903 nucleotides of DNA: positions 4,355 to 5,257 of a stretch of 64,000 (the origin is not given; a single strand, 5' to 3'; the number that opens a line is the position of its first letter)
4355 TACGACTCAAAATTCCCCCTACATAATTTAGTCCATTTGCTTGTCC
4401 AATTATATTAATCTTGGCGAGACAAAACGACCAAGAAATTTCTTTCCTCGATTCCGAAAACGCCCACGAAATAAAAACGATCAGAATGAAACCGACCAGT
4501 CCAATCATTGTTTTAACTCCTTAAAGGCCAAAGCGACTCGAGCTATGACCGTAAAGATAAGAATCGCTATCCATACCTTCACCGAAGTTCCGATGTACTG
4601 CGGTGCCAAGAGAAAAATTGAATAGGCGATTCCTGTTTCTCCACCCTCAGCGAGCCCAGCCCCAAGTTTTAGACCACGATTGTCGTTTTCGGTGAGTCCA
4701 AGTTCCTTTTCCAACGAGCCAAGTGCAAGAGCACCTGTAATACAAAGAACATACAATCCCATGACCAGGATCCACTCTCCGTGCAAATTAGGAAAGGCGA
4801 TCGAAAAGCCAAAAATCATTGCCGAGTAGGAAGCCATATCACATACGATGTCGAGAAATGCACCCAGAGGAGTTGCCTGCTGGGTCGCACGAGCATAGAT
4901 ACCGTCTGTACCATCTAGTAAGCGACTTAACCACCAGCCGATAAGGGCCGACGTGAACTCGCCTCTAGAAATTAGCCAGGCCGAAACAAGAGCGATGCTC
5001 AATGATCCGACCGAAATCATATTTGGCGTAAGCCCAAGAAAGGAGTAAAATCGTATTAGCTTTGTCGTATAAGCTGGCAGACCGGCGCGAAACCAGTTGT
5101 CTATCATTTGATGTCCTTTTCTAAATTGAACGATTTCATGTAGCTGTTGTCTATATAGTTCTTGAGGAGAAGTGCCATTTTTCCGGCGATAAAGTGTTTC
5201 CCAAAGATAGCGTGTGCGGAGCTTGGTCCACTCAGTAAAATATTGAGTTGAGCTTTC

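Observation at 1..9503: Nine-gene translationally coupled operon extending the uncharacterised ynjBCD-ynjE-ynjF gene set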

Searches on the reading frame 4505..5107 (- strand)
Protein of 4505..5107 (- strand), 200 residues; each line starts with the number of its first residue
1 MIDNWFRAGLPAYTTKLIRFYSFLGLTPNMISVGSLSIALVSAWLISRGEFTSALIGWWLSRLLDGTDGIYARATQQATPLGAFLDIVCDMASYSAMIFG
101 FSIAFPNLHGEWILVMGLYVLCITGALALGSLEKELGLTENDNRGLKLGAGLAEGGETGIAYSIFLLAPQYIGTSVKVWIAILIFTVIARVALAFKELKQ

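Call 5: search_protein_families(library=pfam, proteins=[window:4505-5107:-], max_evalue=0.01)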
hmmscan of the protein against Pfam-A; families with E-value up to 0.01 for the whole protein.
window:4505-5107:- (200 aa): 1 family
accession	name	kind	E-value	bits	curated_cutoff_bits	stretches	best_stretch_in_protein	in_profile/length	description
PF01066.26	CDP-OH_P_transf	-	4.1e-12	47.2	22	1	27-151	3-124/152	CDP-alcohol phosphatidyltransferase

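Call 6: search_protein_families(library=ncbifam, proteins=[window:4505-5107:-], max_evalue=0.01)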
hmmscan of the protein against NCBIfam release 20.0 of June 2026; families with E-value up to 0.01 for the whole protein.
window:4505-5107:- (200 aa): 10 families
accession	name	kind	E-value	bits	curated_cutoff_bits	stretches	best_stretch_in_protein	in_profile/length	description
NF040950.1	archin_ph_syn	equivalog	5.6e-16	59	180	1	9-198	7-191/191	archaetidylinositol phosphate synthase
NF045883.1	PIPSynth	equivalog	1.7e-10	40.9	170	1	19-124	16-124/197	phosphatidylinositol phosphate synthase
TIGR00473.1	pssA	equivalog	6.6e-06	26.3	107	1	33-123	2-93/153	CDP-diacylglycerol--serine O-phosphatidyltransferase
NF041135.1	IPPtranDIPPsyn_Thcocales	equivalog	1.7e-05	24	580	1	26-106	250-327/419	bifunctional L-myo-inositol-1-phosphate cytidylyltransferase/CDP-L-myo-inositol myo-inositolphosphotransferase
TIGR04217.1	archae_ser_T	exception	2.2e-05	24.4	200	1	28-184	10-158/221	archaetidylserine synthase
NF053678.1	ClpnSynClsA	equivalog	0.00018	21.7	240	1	28-102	6-81/180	cardiolipin synthase ClsA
NF038086.1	anchor_synt_A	exception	0.00035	20.4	200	1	60-96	41-76/222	protein sorting system archaetidylserine synthase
NF038087.1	arch_ser_synth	exception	0.0036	16.9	240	1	27-127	6-109/216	archaetidylserine synthase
NF008090.0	PRK10832.1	equivalog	0.0065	16.6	304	1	49-94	31-75/182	CDP-diacylglycerol--glycerol-3-phosphate 3-phosphatidyltransferase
NF052561.1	PIPSynBT1523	equivalog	0.0087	15.8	350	0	17-102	16-111/232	hypothetical protein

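Call 10: find_encoding_contigs(protein=window:4505-5107:-, flank=10000, max_places=6)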
Protein window:4505-5107:- (200 aa): 9 contigs read that carry it; 2 places shown.
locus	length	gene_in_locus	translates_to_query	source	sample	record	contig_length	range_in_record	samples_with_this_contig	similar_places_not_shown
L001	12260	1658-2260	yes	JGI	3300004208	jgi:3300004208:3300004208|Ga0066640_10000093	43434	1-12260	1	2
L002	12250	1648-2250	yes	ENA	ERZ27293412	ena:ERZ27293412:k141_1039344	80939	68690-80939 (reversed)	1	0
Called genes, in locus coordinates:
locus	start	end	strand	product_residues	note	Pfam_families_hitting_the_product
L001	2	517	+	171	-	?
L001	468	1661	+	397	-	PF07992:Pyr_redox_2, PF00070:Pyr_redox (weak)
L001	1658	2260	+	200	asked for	PF01066:CDP-OH_P_transf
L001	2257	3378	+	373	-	PF01156:IU_nuc_hydro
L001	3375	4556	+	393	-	PF01547:SBP_bac_1 (weak), PF13416:SBP_bac_8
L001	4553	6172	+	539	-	-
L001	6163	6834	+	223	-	PF00005:ABC_tran, PF13304:AAA_21 (faint)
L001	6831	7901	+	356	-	-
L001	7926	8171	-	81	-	-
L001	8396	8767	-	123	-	PF02627:CMD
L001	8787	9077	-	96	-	PF00403:HMA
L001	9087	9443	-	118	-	PF02411:MerT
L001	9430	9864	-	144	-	PF00376:MerR, PF13411:MerR_1, PF09278:MerR-DNA-bind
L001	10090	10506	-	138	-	PF04945:YHS (faint), PF12018:FAP206 (faint)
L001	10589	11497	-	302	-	PF04784:DUF547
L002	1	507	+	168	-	?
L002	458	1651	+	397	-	PF07992:Pyr_redox_2, PF00070:Pyr_redox (weak)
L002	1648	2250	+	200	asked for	PF01066:CDP-OH_P_transf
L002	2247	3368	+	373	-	PF01156:IU_nuc_hydro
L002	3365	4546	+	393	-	PF01547:SBP_bac_1 (weak), PF13416:SBP_bac_8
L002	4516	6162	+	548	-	PF00528:BPD_transp_1 (weak)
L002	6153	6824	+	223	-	PF00005:ABC_tran, PF13304:AAA_21 (faint)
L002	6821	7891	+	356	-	-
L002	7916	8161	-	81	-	-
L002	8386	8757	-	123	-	PF02627:CMD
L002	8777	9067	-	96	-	PF00403:HMA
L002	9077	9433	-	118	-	PF02411:MerT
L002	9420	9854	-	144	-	PF00376:MerR, PF13411:MerR_1, PF09278:MerR-DNA-bind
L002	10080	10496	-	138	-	PF04945:YHS (faint), PF12018:FAP206 (faint)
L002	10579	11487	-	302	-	PF04784:DUF547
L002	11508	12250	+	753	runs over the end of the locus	PF09335:VTT_dom, PF01134:GIDA (weak), PF01266:DAO (faint), PF02737:3HCDH_N (faint), PF07992:Pyr_redox_2, PF13738:Pyr_redox_3, PF00070:Pyr_redox, PF02852:Pyr_redox_dim, +3 more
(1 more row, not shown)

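Call 13: search_protein_families(library=ncbifam, proteins=[L002:6821-7891:+, L002:8386-8757:-, L002:7916-8161:-, L002:10579-11487:-, L002:10080-10496:-], max_evalue=0.01)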
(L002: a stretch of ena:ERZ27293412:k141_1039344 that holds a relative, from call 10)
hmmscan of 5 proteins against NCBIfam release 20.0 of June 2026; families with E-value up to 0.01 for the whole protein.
L002:6821-7891:+ (356 aa): 1 family
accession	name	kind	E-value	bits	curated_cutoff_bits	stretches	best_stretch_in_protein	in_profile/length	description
TIGR01767.2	MTRK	equivalog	9.5e-17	61.2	275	1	30-272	28-274/401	S-methyl-5-thioribose kinase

L002:8386-8757:- (123 aa): 4 families
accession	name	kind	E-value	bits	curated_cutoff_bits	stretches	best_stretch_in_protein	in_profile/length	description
NF041537.1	ArsM_AhpD_UU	exception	3e-09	36.1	510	1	34-92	274-332/345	arsenite methyltransferase/AhpD domain selenoprotein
NF045649.1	2X_seleno_MduS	exception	1.1e-05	24.6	380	1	39-93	249-303/338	methyltransferase domain-containing selenoprotein MduS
TIGR04169.1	perox_w_seleSAM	hypoth_equivalog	1.3e-05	25.3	120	1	14-95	10-93/109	arsenosugar biosynthesis-associated peroxidase-like protein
NF041047.1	GSU3128_fam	equivalog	0.00038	20.5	110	1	42-86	18-62/84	GSU3128 family (seleno)protein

L002:7916-8161:- (81 aa): 0 families

L002:10579-11487:- (302 aa): 0 families

L002:10080-10496:- (138 aa): 1 family
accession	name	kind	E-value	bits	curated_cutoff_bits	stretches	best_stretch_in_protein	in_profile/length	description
NF041384.1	YHS_seleno_dom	subfamily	7.1e-23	81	70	1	24-136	3-113/113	YHS domain-containing (seleno)protein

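Call 14: search_protein_families(library=pfam, proteins=[L002:6821-7891:+, L002:8386-8757:-, L002:7916-8161:-], max_evalue=1)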
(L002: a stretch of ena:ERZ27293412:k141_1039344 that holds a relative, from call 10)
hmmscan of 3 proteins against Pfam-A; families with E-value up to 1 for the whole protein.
L002:6821-7891:+ (356 aa): 2 families
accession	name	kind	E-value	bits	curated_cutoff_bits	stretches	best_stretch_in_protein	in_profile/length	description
PF01636.29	APH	-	0.035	14.3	23.2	1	128-270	89-216/239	Phosphotransferase enzyme family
PF02958.26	EcKL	-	0.13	12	22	1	95-151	75-132/294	Ecdysteroid kinase-like family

L002:8386-8757:- (123 aa): 1 family
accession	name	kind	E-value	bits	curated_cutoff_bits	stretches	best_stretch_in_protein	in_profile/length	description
PF02627.25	CMD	-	8.3e-10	39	23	1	28-104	8-83/84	Carboxymuconolactone decarboxylase family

L002:7916-8161:- (81 aa): 0 families

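Call 30: find_homologous_proteins(query=L002:6821-7891:+, max_evalue=0.00001)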
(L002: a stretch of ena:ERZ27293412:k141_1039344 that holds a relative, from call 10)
Query L002:6821-7891:+ (356 aa): 14 proteins with E <= 0.00001 among 4318 candidates.
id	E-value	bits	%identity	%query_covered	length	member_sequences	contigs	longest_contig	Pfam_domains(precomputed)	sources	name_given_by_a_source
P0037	1.1e-242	823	100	100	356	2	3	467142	-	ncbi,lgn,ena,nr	ncbi:MAG: hypothetical protein COT74_00640 [Bdellovibrionales bacterium CG10_big_fil_rev_8_21_14_0_1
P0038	4.5e-51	192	38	87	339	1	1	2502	PF01636.30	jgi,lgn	jgi:5-methylthioribose kinase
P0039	3.3e-47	180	38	81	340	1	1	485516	PF01636.30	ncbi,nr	ncbi:MAG: phosphotransferase [Deltaproteobacteria bacterium]|nr:phosphotransferase [Deltaproteobacte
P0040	2.1e-45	174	35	81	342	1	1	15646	PF01636.30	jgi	jgi:5-methylthioribose kinase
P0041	3.6e-45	173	36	86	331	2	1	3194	PF01636.30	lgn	-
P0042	3.8e-44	170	37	85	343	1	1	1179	PF01636.30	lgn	-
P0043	1.1e-41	162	36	85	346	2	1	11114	PF03881.21,PF01636.30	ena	-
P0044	2.6e-39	154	34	88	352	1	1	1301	PF01636.30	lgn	-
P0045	6.7e-39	152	36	83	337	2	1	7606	PF01636.30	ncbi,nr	ncbi:MAG: phosphotransferase [Gammaproteobacteria bacterium]|nr:phosphotransferase [Gammaproteobacte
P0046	2.9e-38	150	37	85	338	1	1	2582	PF01636.30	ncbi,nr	ncbi:MAG: phosphotransferase [Gammaproteobacteria bacterium]|nr:phosphotransferase [Gammaproteobacte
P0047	6.8e-38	149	35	85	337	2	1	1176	PF01636.30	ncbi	-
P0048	1.3e-37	148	36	85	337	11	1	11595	PF01636.30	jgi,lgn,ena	-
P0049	3.6e-35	140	33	86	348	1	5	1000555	PF01636.30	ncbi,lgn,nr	ncbi:MAG: phosphotransferase [Pseudomonadales bacterium]|nr:phosphotransferase [Pseudomonadales bact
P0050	1.5e-34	138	34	82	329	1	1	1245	PF01636.30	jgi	jgi:5-methylthioribose kinase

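Call 31: find_encoding_contigs(protein=P0039, flank=10000, max_places=2)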
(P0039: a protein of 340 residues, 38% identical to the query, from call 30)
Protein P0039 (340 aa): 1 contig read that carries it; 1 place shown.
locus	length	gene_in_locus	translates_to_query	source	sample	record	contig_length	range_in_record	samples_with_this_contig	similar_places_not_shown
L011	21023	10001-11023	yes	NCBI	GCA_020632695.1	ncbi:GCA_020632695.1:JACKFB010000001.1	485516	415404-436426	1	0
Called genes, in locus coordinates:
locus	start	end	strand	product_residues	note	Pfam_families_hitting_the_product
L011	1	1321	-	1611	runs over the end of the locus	-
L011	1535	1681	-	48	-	-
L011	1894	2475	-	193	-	-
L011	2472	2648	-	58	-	-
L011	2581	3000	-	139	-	PF03781:FGE-sulfatase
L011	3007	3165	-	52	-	-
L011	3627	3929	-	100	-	-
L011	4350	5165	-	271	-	PF00773:RNB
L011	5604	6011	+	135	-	-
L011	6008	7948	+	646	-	PF18884:TSP3_bac (weak)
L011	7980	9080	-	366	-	PF00069:Pkinase, PF07714:PK_Tyr_Ser-Thr, PF17667:Pkinase_fungal (weak)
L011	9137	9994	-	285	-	PF04784:DUF547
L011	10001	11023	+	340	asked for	PF01636:APH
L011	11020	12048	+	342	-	PF01156:IU_nuc_hydro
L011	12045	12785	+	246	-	PF13398:Peptidase_M50B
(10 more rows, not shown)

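Call 32: find_encoding_contigs(protein=P0049, flank=10000, max_places=2)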
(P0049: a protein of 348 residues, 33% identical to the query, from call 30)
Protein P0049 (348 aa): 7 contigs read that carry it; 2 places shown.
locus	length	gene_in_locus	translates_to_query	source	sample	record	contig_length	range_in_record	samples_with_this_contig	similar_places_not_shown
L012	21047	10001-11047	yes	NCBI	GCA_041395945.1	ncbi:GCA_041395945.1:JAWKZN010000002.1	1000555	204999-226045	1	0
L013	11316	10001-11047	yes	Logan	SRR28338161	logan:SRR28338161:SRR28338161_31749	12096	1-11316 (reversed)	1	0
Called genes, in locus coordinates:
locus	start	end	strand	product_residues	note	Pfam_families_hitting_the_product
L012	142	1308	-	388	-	PF00563:EAL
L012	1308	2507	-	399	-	PF11871:DUF3391, PF13487:HD_5, PF01966:HD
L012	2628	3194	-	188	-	PF00578:AhpC-TSA, PF08534:Redoxin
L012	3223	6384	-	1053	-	PF02085:Cytochrom_CIII (faint), PF09699:Paired_CXXCH_1 (faint), PF14522:Cytochrome_C7 (faint), PF14537:Cytochrom_c3_2 (faint), PF22113:Mtrc-MtrF_II-IV_dom (faint)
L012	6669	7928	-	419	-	PF00365:PFK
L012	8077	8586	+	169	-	-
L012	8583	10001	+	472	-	PF01225:Mur_ligase, PF08245:Mur_ligase_M, PF02875:Mur_ligase_C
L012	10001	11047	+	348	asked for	PF01636:APH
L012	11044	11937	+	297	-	PF01156:IU_nuc_hydro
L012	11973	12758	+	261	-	PF00106:adh_short, PF08659:KR, PF13561:adh_short_C2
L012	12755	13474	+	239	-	-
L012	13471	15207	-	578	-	PF02771:Acyl-CoA_dh_N, PF02770:Acyl-CoA_dh_M, PF00441:Acyl-CoA_dh_1, PF22924:ACOX_C_alpha1 (weak), PF12806:Acyl-CoA_dh_C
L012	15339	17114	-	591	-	PF02771:Acyl-CoA_dh_N, PF02770:Acyl-CoA_dh_M, PF00441:Acyl-CoA_dh_1, PF22924:ACOX_C_alpha1 (weak), PF12806:Acyl-CoA_dh_C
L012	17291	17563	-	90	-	-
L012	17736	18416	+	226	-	-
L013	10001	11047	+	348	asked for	PF01636:APH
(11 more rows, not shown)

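Call 33: find_encoding_contigs(protein=P0040, flank=10000, max_places=2)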
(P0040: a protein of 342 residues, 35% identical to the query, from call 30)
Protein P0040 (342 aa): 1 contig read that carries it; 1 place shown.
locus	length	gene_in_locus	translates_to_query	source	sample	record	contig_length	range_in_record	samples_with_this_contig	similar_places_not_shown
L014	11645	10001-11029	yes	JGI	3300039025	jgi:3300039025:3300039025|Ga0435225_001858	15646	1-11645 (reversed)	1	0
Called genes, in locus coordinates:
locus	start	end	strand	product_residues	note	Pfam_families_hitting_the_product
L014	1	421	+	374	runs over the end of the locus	PF01435:Peptidase_M48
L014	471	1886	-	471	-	PF00924:MS_channel_2nd, PF21082:MS_channel_3rd, PF00027:cNMP_binding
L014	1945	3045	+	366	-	PF07885:Ion_trans_2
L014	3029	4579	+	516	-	PF05977:MFS_3 (weak), PF00083:Sugar_tr, PF07690:MFS_1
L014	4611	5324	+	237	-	-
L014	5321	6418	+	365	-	-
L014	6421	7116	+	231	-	PF00106:adh_short, PF08659:KR (weak), PF13561:adh_short_C2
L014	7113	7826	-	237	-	PF01625:PMSR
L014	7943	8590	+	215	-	PF01161:PBP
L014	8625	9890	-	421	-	PF00578:AhpC-TSA, PF08534:Redoxin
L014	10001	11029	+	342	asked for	PF01636:APH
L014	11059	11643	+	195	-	?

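Call 35: search_solved_structures(query=L002:6821-7891:+, max_evalue=0.01, show_alignments=1)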
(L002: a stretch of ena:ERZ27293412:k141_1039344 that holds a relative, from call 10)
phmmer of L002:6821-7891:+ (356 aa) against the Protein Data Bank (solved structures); distinct sequences matched with E-value up to 0.01: 3.
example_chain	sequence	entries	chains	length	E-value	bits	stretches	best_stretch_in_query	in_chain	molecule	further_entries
2olc_A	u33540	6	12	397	2.2e-05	27.2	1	21-270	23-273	Methylthioribose kinase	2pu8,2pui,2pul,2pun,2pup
4u08_A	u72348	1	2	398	9.3e-05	25.2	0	96-161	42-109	LIC11098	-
2pyw_A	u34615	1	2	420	0.00034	23.3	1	31-270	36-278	Uncharacterized protein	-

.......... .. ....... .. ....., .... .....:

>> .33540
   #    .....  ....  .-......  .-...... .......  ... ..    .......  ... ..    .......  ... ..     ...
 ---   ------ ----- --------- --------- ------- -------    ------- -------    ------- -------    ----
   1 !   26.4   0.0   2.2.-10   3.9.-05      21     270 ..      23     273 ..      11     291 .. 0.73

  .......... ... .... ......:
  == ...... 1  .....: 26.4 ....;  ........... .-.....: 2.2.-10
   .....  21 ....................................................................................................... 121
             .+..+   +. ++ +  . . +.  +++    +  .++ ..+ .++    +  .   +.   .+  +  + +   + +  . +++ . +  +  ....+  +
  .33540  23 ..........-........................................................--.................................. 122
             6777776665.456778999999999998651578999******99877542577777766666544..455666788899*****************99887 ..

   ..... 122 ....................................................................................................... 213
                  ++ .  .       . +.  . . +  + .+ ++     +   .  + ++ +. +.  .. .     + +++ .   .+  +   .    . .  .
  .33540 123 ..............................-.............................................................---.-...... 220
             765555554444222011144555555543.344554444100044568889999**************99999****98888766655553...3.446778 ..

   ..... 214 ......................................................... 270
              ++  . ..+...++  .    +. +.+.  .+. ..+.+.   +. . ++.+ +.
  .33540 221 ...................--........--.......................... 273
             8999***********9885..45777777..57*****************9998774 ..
